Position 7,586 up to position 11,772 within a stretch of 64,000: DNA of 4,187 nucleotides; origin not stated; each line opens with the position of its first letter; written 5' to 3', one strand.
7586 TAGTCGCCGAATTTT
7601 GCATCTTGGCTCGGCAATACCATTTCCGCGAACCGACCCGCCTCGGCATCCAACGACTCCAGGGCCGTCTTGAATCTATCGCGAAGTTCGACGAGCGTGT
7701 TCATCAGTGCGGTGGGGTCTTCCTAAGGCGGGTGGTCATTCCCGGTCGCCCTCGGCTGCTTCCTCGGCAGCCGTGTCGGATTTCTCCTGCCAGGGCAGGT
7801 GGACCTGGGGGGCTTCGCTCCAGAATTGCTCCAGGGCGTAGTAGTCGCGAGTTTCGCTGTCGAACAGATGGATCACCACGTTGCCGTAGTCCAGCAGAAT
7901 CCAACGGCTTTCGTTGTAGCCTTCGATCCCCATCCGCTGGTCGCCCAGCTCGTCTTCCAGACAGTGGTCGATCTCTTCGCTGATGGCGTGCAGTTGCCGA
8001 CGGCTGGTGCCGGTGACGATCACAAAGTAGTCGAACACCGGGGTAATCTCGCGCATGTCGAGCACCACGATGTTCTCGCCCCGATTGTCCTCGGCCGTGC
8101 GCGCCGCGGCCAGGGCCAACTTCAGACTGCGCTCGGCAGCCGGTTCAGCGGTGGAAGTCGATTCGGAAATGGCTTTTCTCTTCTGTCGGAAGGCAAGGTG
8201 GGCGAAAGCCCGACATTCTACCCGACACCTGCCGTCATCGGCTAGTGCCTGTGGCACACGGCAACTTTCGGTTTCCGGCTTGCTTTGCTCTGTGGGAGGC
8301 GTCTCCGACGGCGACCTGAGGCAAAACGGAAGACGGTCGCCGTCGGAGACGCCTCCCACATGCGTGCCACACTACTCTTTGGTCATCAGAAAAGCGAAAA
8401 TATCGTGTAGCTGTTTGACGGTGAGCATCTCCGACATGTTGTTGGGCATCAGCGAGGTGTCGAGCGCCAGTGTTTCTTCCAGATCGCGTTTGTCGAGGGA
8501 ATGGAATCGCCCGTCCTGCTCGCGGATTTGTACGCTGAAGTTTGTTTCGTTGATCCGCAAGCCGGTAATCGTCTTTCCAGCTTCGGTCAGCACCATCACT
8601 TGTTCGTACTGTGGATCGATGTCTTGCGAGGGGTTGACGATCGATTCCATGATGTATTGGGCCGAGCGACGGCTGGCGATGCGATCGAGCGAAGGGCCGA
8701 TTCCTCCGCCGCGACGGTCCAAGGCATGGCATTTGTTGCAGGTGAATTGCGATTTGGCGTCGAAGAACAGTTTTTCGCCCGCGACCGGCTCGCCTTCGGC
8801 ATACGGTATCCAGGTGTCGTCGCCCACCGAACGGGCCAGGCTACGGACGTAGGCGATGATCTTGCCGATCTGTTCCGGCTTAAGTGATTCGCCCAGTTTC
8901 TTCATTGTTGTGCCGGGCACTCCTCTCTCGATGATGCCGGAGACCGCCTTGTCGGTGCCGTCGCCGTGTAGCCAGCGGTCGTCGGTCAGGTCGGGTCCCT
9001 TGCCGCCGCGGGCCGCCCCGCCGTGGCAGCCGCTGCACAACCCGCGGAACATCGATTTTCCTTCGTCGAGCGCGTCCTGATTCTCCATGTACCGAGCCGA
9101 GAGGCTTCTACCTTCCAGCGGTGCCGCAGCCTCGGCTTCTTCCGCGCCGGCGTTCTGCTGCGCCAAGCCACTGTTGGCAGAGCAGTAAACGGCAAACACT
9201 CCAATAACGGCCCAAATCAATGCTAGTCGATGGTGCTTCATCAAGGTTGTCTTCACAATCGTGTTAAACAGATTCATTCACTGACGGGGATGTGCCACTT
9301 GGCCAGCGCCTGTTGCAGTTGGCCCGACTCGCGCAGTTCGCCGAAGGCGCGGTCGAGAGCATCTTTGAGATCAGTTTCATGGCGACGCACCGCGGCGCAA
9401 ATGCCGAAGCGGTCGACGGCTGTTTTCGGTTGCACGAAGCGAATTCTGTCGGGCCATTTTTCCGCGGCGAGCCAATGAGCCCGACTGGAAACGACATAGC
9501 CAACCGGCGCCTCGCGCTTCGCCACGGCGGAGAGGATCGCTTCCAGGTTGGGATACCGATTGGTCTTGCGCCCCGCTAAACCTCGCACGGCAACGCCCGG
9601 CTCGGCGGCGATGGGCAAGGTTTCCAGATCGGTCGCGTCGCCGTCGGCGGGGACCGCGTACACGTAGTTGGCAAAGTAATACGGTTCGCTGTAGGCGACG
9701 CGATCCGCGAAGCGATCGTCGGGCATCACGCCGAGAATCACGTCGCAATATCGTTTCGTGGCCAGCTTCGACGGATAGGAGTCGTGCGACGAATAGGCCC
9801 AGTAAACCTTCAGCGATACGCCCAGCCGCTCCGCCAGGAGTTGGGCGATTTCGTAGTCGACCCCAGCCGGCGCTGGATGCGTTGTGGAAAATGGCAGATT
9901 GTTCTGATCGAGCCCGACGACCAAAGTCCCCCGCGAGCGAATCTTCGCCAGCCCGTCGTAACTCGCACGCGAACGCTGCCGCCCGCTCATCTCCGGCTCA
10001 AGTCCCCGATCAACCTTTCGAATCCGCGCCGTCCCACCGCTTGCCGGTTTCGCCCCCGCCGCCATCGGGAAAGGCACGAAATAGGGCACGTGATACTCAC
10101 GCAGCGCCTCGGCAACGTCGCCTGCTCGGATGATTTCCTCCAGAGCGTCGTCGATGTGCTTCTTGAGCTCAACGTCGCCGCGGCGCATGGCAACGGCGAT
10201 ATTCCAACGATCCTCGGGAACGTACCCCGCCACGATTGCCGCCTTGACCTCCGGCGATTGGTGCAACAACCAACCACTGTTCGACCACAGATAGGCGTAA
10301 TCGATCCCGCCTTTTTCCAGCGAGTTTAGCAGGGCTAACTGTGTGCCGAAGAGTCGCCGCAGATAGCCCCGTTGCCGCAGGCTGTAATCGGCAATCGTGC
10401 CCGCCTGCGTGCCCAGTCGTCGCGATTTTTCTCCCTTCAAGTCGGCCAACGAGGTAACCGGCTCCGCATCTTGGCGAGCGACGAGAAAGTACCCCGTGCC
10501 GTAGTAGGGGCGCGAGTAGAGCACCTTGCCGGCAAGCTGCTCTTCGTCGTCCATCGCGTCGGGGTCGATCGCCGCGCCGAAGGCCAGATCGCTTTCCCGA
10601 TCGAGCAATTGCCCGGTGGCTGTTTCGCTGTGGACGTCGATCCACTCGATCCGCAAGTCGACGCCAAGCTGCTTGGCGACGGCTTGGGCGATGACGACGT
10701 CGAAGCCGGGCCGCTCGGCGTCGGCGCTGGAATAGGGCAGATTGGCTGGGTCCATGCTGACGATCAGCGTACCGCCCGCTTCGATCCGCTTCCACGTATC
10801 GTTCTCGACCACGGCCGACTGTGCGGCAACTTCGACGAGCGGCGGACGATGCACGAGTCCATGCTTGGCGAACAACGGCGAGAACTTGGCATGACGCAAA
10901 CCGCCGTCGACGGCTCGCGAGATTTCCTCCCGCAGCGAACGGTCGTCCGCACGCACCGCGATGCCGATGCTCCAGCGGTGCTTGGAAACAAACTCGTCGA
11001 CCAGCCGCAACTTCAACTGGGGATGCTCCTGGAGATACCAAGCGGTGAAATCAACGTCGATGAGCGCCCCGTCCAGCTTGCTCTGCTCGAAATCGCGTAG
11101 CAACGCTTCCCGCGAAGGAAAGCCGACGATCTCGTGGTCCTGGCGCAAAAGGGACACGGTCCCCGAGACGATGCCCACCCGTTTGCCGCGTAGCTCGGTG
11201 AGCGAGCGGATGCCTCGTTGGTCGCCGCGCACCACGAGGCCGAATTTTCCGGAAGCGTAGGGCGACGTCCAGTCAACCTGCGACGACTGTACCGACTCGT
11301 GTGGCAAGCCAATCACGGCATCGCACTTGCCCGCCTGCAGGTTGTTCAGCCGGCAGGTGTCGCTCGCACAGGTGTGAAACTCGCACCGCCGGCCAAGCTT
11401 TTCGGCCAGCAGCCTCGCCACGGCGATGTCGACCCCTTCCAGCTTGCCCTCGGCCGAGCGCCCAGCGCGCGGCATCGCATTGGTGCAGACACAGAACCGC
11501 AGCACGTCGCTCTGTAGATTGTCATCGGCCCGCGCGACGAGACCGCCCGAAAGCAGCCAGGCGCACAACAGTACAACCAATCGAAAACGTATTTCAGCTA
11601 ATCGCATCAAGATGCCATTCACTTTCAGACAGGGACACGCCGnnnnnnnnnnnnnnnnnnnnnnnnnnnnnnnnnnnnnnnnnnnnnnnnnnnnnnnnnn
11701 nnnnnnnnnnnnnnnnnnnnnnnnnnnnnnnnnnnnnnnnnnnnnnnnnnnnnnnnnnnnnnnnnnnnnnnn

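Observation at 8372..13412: Lanthanide-type PQQ alcohol dehydrogenase operon (xoxF-J-G-like) in a probable planctomycete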

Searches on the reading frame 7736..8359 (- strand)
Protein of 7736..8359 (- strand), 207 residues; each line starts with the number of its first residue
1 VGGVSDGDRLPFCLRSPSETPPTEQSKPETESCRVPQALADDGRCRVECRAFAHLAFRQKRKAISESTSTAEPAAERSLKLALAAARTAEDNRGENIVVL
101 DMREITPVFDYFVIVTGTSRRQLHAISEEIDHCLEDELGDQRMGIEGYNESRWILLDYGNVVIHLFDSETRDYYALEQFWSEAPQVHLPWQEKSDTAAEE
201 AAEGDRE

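Call 3: search_protein_families(library=pfam, proteins=[window:7736-8359:-])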
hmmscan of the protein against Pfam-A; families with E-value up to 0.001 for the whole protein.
window:7736-8359:- (207 aa): 1 family
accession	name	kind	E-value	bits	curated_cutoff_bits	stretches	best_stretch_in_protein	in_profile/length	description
PF02410.21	RsfS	-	3.7e-31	107.7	21.6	1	85-180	3-98/98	Ribosomal silencing factor during starvation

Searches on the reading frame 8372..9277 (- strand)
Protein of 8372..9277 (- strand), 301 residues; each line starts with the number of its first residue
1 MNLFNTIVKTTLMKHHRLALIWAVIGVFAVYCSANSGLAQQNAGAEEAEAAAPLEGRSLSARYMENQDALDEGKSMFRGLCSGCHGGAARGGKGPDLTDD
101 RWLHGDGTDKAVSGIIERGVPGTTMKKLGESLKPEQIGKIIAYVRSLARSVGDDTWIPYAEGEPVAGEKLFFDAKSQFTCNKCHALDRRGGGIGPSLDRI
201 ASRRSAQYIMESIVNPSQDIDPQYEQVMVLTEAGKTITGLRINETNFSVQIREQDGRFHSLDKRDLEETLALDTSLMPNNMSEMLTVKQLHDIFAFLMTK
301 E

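Call 3: search_protein_families(library=pfam, proteins=[window:8372-9277:-])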
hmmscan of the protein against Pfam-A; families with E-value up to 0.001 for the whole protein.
window:8372-9277:- (301 aa): 2 families
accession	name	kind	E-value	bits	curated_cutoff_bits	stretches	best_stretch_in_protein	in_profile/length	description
PF13442.11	Cytochrome_CBB3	-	9.5e-16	58.3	27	1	69-144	2-68/68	Cytochrome C oxidase, cbb3-type, subunit III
PF00034.26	Cytochrom_C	-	1.3e-14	55.7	21.3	1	71-147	2-89/90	Cytochrome c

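Call 4: search_protein_families(library=ncbifam, proteins=[window:8372-9277:-])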
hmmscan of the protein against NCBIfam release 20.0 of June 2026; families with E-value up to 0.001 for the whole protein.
window:8372-9277:- (301 aa): 11 families
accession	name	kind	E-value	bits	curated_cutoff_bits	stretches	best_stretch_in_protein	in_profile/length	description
TIGR02603.1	CxxCH_TIGR02603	domain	7.7e-31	106.9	68.15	1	166-299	5-133/134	putative heme-binding domain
TIGR00782.1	ccoP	equivalog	4.6e-15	55.7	179.95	1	67-190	104-224/285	cytochrome-c oxidase, cbb3-type subunit III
TIGR03872.1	cytochrome_MoxG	equivalog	1.9e-14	53.9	147.8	1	61-150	35-124/133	cytochrome c(L), periplasmic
NF045773.1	cytochro_C550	exception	1.3e-13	50.9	125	1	21-127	11-101/118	cytochrome c550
NF011054.0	PRK14486.1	equivalog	2.8e-13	50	447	1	59-148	204-291/294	putative bifunctional cbb3-type cytochrome c oxidase subunit II/cytochrome c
TIGR04485.1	thiosulf_SoxX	equivalog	4.6e-11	43.3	61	1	179-299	4-77/78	sulfur oxidation c-type cytochrome SoxX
NF045774.1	cytochro_C551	exception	6.3e-11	42.2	118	1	53-99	31-68/110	cytochrome c551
TIGR04494.1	c550_PedF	equivalog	8.3e-09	35.5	122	0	63-146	43-129/133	cytochrome c-550 PedF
NF050122.1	bc1_QcrC_actin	exception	7.9e-08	31.9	200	1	60-193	31-160/253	cytochrome bc1 complex diheme cytochrome c subunit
NF040971.1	cytc_ExtS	equivalog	9.7e-06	25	100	1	176-220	86-130/262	selenite/tellurite reduction operon c-type cytochrome lipoprotein ExtS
NF052248.1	SorU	equivalog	1.1e-05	25.6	100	0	170-203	3-38/72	SorU family sulfite dehydrogenase c-type cytochrome subunit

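Call 29: search_solved_structures(query=window:8372-9277:-, max_evalue=0.001)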
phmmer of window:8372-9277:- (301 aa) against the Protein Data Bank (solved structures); distinct sequences matched with E-value up to 0.001: 19.
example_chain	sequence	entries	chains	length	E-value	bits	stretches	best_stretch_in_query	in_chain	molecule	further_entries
7zs0_A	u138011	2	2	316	4e-22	82.1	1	155-298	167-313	Hypothetical (Diheme) protein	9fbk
7zs1_A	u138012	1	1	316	2.7e-21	79.4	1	155-298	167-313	Hypothetical (Diheme) protein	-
7zs2_A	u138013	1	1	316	3.7e-21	78.9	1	155-298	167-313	Hypothetical (Diheme) protein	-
6xkx_p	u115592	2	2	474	5.6e-11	45.6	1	71-148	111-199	Cbb3-type cytochrome c oxidase subunit CcoP,Cytochrome c-type cyt cy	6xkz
2c8s_A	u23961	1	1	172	9.2e-11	44.8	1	62-158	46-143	CYTOCHROME C-L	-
9g83_v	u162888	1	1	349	5.2e-10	42.4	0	71-148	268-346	Cbb3-type cytochrome c oxidase subunit CcoP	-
6xkw_p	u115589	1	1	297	7.9e-10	41.8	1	71-150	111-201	Cbb3-type cytochrome c oxidase subunit CcoP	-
2d0w_A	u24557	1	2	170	2.3e-09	40.2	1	62-158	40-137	cytochrome cL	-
1mg2_D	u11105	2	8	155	2.3e-09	40.2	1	63-157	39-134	CYTOCHROME C-L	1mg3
2gc4_D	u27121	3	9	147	2.5e-09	40.1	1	63-157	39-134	Cytochrome c-L | CYTOCHROME C551I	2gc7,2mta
7c90_A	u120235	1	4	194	8.1e-08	35.2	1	63-157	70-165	Cytochrome c, mono-and diheme variant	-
8snh_G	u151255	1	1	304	9.3e-07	31.7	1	64-146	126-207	Cbb3-type cytochrome c oxidase subunit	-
3mk7_C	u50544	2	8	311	9.8e-07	31.6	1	64-146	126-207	Cytochrome c oxidase, cbb3-type, subunit P | Cbb3-type cytochrome c oxidase subunit CcoP1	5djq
8smr_G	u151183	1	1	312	1.4e-06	31.2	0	66-144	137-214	Cbb3-type cytochrome c oxidase subunit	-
7vzg_C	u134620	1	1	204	0.00012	24.8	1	63-147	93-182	Cytochrome c, mono-and diheme variants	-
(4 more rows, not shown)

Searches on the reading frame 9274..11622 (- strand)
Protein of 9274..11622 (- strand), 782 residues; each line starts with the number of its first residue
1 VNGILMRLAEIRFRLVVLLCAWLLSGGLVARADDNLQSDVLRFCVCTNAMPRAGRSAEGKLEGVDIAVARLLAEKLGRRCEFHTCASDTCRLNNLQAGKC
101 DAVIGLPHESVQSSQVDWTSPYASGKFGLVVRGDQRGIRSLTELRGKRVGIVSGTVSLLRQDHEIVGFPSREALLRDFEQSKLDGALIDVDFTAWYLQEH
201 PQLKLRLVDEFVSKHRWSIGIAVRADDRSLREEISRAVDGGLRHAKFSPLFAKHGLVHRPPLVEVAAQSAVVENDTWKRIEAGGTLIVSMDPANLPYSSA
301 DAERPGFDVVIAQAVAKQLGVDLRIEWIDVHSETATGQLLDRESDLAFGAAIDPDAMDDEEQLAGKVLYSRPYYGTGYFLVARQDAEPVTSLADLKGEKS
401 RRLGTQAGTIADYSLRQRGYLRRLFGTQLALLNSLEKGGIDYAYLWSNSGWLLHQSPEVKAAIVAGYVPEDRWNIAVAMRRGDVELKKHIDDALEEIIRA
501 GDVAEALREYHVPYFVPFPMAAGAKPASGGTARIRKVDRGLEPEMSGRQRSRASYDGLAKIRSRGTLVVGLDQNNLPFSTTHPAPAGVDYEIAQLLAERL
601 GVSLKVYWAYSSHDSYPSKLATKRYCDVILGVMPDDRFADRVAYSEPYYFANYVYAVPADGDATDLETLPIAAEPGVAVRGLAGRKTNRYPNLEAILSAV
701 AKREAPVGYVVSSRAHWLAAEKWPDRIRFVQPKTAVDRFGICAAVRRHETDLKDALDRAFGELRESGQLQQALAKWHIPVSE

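Call 3: search_protein_families(library=pfam, proteins=[window:9274-11622:-])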
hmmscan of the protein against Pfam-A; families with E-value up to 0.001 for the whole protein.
window:9274-11622:- (782 aa): 2 families
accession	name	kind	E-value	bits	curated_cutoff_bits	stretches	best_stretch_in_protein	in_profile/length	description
PF00497.25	SBP_bac_3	-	2.6e-45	153.8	26.4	3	567-777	1-130/132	Bacterial extracellular solute-binding proteins, family 3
PF12974.12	Phosphonate-bd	-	3.1e-05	23.9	27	0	68-153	19-112/242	ABC transporter, phosphonate, periplasmic substrate-binding protein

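Call 4: search_protein_families(library=ncbifam, proteins=[window:9274-11622:-])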
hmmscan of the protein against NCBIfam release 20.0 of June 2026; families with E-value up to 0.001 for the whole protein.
window:9274-11622:- (782 aa): 14 families
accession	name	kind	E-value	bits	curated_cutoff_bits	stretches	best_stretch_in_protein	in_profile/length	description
TIGR03871.1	ABC_peri_MoxJ_2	subfamily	3.7e-52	177.3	212.15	3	286-514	2-231/232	quinoprotein dehydrogenase-associated putative ABC transporter substrate-binding protein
TIGR01096.1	3A0103s03R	subfamily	2.4e-46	158.2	256.35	3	20-239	5-234/250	lysine/arginine/ornithine ABC transporter substrate-binding protein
NF008426.0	PRK11260.1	equivalog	2.5e-34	118.8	312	3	53-239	55-244/266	cystine ABC transporter substrate-binding protein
NF008112.0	PRK10859.1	equivalog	2.1e-24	85.9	354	3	268-509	27-263/483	membrane-bound lytic murein transglycosylase MltF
TIGR03870.1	ABC_MoxJ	equivalog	2.5e-24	86.1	258.1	2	571-660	6-90/246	methanol oxidation system protein MoxJ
NF041765.1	ArtJ_Ecoli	equivalog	1.2e-22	80.7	510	1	29-238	11-224/243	arginine ABC transporter substrate-binding protein ArtJ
NF041764.1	ArtI_Ecoli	equivalog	7.2e-20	71.4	522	1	38-250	20-236/243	arginine ABC transporter substrate-binding protein ArtI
NF011583.0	PRK15007.1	subfamily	7.3e-19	68.1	358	2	38-241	20-227/243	arginine ABC transporter substrate-binding protein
NF007029.0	PRK09495.1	equivalog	4.8e-18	65.9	303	2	282-505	23-237/248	glutamine ABC transporter substrate-binding protein GlnH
TIGR02995.1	ectoine_ehuB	equivalog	1.7e-12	47.2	190.9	0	553-689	21-157/275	ectoine/hydroxyectoine ABC transporter substrate-binding protein EhuB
NF011586.0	PRK15010.1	equivalog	8.4e-11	41.9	440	0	40-189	27-183/260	lysine/arginine/ornithine ABC transporter substrate-binding protein ArgT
NF008885.0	PRK11917.1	equivalog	1.7e-09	37.6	373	0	57-154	57-156/259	bifunctional adhesin/ABC transporter aspartate/glutamate-binding protein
NF011965.0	PRK15437.1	equivalog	2e-09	37.4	459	1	50-199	37-194/260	histidine ABC transporter substrate-binding protein HisJ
TIGR04262.1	orph_peri_GRRM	subfamily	5.3e-07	29.2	190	1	40-157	2-122/257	extracellular substrate binding-like orphan protein GrrP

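Call 28: search_solved_structures(query=window:9274-11622:-, max_evalue=0.00001)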
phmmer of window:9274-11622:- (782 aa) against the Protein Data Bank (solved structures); distinct sequences matched with E-value up to 0.00001: 43.
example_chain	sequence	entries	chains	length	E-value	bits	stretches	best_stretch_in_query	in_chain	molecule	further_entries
4zv1_A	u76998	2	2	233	1.8e-17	66.2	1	51-251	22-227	AncQR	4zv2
2y7i_A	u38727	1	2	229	8.9e-14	54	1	41-241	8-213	STM4351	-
4i62_A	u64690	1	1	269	8.2e-13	50.8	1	59-239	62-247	Amino acid ABC transporter, periplasmic amino acid-binding protein, putative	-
6svf_A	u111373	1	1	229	1.7e-12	49.7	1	559-777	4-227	Amino acid ABC transporter, periplasmic amino acid-binding protein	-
4prs_A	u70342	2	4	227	2.6e-10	42.6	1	559-776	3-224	ABC-type transporter, periplasmic subunit family 3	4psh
6onp_A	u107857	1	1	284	4.6e-10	41.7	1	560-697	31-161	periplasmic binding protein XoxJ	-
3h7m_A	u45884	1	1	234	8.8e-10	40.8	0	379-508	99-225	Sensor protein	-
1hpb_P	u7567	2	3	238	2.2e-09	39.5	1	50-189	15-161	HISTIDINE-BINDING PROTEIN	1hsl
6ggv_A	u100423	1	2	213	2.3e-09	39.4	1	559-763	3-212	Amino acid ABC transporter, periplasmic amino acid-binding protein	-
6ggp_A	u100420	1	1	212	3.4e-09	38.8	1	559-760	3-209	Amino acid ABC transporter, periplasmic amino acid-binding protein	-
5jos_A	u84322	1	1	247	3.6e-09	38.8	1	30-212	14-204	Cyclohexadienyl dehydratase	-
5t0w_A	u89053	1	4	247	4.8e-09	38.3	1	33-234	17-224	AncCDT-1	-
5tuj_C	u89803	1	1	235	5e-09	38.3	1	33-233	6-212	Ancestral protein CDT-Anc1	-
6h30_A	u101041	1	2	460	6.2e-09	38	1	55-441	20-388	Glutamine ABC transporter permease and substrate binding protein protein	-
2m8c_A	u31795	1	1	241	6.4e-09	37.9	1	50-189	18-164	Cationic amino acid ABC transporter, periplasmic binding protein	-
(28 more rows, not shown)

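Call 87: predict_structure(alignment_id=A1)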
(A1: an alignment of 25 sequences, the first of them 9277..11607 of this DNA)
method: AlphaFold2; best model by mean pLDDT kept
length: 777 residues; sequences in the alignment: 25
mean_pLDDT: 80.6   pTM: 0.45
mean pLDDT of the five models: 80.6, 78.8, 78.9, 75.9, 74.2
residues with pLDDT >= 90: 306; 70-90: 334; 50-70: 65; < 50: 72
segments of 3 or more residues with pLDDT < 50: 20-32, 259-268, 516-550, 606-610
pLDDT, mean of each block of 10 residues (from residue 1): 69 66 37 81 88 89 95 94 90 94 81 89 90 79 86 79 91 95 92 90 77 89 92 81 84 69 43 86 81 83 94 94 65 76 74 50 85 93 91 87 69 77 78 91 89 90 86 85 94 95 92 58 28 32 35 69 81 78 93 87 57 66 86 83 90 82 84 75 88 93 89 92 87 87 90 94 93 75
secondary structure, 60 per line:
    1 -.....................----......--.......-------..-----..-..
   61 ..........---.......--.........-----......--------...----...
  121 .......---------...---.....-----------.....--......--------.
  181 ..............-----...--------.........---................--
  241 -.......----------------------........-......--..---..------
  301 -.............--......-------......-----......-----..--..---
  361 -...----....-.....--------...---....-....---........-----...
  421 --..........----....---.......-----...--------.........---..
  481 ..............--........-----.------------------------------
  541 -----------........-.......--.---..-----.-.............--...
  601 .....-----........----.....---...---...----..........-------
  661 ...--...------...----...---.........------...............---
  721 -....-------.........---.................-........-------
elements in order (helices of 4 or more, strands of 3 or more residues): H2-22 H27-32 E35-41 H59-70 E74-80 H83-91 E97-102 E111-113 E118-127 E143-147 E159-163 H166-171 E180-184 H185-194 E200-202 E211-219 H223-238 H242-248 H271-278 E280-285 H302-314 E317-322 H330-335 E341-346 E362-364 E369-372 E374-378 H393-396 E398-401 H405-412 E418-420 H423-432 E437-440 H444-450 E456-458 E467-475 H479-494 H497-504 H552-559 E561-567 H583-595 E598-605 H611-618 E623-627 E637-639 E644-653 E666-668 E682-684 H688-696 E703-706 H707-717 E722-725 E733-741 H745-761 H763-770

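Call 89: fold_search(model_id=the predicted structure, library=pdb)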
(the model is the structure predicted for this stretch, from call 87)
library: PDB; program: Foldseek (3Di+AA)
matches with E <= 10: 1941; with E <= 0.001: 1863
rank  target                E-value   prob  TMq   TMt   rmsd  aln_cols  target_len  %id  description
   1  6h30_A                6.8e-30  1.00  0.31  0.49  13.0       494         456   18  The crystal structure of SBD1-SBD2 tandem of GlnPQ transporter (released 2019-08-14)
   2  6h30_B                3.8e-28  1.00  0.29  0.47  14.8       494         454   18  The crystal structure of SBD1-SBD2 tandem of GlnPQ transporter (released 2019-08-14)
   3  4q0c_A                1.6e-25  1.00  0.26  0.38  20.9       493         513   18  3.1 A resolution crystal structure of the B. pertussis BvgS periplasmic domain (released 2015-02-11)
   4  9ilw_A                7.0e-24  1.00  0.29  0.43  16.6       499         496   15  Crystal structure of the periplasmic domain of sensor protein EvgS from Escherichia coli str. K-12 substr. MG1655 (released 2025-07-09)
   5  5gzs                  7.2e-18  1.00  0.24  0.38  15.9       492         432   15  Structure of VC protein (released 2017-08-16)
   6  8gtu_A                2.1e-16  1.00  0.24  0.69   4.7       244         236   20  Crystal Structure of putative amino acid binding periplasmic ABC transporter protein from Candidatus Liberibacter asia (released 2023-07-26)
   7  4zv2                  2.2e-16  1.00  0.24  0.72   3.8       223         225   26  An ancestral arginine-binding protein bound to glutamine (released 2016-02-03)
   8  6a80_A                2.7e-16  1.00  0.25  0.71   4.4       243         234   20  Crystal Structure of putative amino acid binding periplasmic ABC transporter protein from Candidatus Liberibacter asia (released 2019-06-12)
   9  4zv1                  4.6e-16  1.00  0.24  0.73   3.9       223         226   27  An ancestral arginine-binding protein bound to arginine (released 2016-02-03)
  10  2iee_A                4.6e-16  1.00  0.26  0.72   5.8       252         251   17  Crystal Structure of YCKB_BACSU from Bacillus subtilis. Northeast Structural Genomics Consortium target SR574. (released 2006-10-03)
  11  3zsf_A                6.1e-16  1.00  0.24  0.70   4.0       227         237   22  Crystal structure of the L-cystine solute receptor of Neisseria gonorrhoeae in the unliganded open conformation (released 2011-12-14)
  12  4i62                  7.6e-16  1.00  0.25  0.71   3.6       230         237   21  1.05 Angstrom crystal structure of an amino acid ABC transporter substrate-binding protein AbpA from Streptococcus pneum (released 2012-12-12)
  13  6svf                  1.2e-15  1.00  0.22  0.61   5.4       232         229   27  Crystal structure of the P235GK mutant of ArgBP from T. maritima (released 2019-11-20)
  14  3zsf_C                1.3e-15  1.00  0.24  0.71   3.7       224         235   22  Crystal structure of the L-cystine solute receptor of Neisseria gonorrhoeae in the unliganded open conformation (released 2011-12-14)
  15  4zef                  1.3e-15  1.00  0.24  0.68   3.8       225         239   19  Crystal structure of substrate binding domain 2 (SBD2) OF ABC transporter GLNPQ from Enterococcus faecalis (released 2016-06-29)
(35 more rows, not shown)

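Call 100: search_protein_representatives(protein=window:9277-11607:-)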
Query: 777 residues. Proteins with E-value up to 0.001 (for the whole library): 2737; up to 1e-10: 362; up to 1e-30: 71. The best 150 are listed.
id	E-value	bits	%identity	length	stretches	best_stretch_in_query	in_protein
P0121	9.6e-243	824.4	52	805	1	10-773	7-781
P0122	3.5e-226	769.6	49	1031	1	24-774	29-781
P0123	6.6e-144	497.6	57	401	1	386-775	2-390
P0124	1.1e-127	444.0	65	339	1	462-775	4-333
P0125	1.3e-114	400.7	47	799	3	270-774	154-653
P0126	4.9e-81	289.7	58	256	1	544-775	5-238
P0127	2.2e-79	284.2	57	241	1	285-512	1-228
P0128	3.0e-79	283.8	54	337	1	275-513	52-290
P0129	9.9e-78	278.8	53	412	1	463-775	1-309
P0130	1.0e-77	278.7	43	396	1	55-386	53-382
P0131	3.0e-74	267.2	55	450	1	491-739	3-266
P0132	6.5e-74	266.1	44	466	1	360-775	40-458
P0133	2.6e-72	260.9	63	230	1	312-502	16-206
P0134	6.7e-72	259.5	51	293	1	385-655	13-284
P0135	7.8e-72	259.3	47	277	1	45-315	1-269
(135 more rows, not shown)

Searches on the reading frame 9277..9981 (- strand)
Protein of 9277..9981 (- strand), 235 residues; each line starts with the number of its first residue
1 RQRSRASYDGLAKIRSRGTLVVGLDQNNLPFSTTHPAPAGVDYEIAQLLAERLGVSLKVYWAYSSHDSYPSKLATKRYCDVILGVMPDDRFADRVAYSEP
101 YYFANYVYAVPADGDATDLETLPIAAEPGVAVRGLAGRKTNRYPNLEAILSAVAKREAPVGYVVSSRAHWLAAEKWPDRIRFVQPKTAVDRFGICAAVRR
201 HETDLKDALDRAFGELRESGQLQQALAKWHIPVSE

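Call 50: search_protein_families(library=ncbifam, proteins=[window:9277-9981:-], max_evalue=0.00001)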
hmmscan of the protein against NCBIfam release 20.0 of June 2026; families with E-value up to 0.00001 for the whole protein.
seq(235 aa): 6 families
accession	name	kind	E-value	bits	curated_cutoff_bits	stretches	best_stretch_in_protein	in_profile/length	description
TIGR03871.1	ABC_peri_MoxJ_2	subfamily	6.9e-16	58.6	212.15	1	20-121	2-96/232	quinoprotein dehydrogenase-associated putative ABC transporter substrate-binding protein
NF008426.0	PRK11260.1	equivalog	7.9e-12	45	312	1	3-103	26-126/266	cystine ABC transporter substrate-binding protein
TIGR03870.1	ABC_MoxJ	equivalog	4.4e-10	39.5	258.1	1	23-114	5-91/246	methanol oxidation system protein MoxJ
TIGR01096.1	3A0103s03R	subfamily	3.1e-09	36.7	256.35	1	8-229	15-249/250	lysine/arginine/ornithine ABC transporter substrate-binding protein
NF008112.0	PRK10859.1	equivalog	8.7e-08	31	354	1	7-104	32-128/483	membrane-bound lytic murein transglycosylase MltF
TIGR02995.1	ectoine_ehuB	equivalog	1.9e-06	27.4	190.9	0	8-142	23-157/275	ectoine/hydroxyectoine ABC transporter substrate-binding protein EhuB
